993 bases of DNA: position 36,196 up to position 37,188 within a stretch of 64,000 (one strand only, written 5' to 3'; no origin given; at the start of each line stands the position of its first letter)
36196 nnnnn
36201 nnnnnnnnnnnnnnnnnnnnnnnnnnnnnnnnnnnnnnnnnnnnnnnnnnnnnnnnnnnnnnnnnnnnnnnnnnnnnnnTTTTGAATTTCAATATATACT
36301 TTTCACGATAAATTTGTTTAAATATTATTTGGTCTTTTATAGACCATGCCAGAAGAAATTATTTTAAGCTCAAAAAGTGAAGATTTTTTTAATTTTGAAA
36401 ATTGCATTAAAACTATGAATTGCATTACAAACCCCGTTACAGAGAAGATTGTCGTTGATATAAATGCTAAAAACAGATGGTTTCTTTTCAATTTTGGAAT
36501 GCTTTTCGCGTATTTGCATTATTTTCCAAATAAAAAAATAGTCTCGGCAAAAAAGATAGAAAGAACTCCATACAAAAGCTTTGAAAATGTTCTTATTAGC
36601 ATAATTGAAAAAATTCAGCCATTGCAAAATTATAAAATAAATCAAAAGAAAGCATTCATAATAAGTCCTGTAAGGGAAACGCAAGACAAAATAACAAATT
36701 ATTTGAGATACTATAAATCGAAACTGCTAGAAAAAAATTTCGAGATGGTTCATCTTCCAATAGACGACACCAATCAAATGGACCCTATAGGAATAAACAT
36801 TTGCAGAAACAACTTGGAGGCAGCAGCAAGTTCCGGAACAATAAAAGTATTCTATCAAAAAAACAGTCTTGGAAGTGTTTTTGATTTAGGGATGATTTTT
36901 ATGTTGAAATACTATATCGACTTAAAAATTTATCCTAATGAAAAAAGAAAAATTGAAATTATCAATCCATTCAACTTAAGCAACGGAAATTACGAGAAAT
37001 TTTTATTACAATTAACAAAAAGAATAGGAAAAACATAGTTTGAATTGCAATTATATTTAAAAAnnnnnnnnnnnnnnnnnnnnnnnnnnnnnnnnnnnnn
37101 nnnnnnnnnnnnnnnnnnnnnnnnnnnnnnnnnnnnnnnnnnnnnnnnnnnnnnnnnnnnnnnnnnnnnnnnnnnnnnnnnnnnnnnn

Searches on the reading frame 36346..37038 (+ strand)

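Call 33: search_protein_families(library=pfam, proteins=[window:36346-37038:+], max_evalue=0.0001)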
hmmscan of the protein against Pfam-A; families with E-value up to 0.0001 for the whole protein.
window:36346-37038:+ (230 aa): 0 families

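Call 57: search_protein_families(library=pfam, proteins=[window:36346-37038:+], max_evalue=1)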
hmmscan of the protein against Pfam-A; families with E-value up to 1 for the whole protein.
window:36346-37038:+ (230 aa): 1 family
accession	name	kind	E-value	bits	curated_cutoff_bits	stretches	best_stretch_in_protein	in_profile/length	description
PF08885.17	GSCFA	-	0.0065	16.7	25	1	41-118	96-177/237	GSCFA family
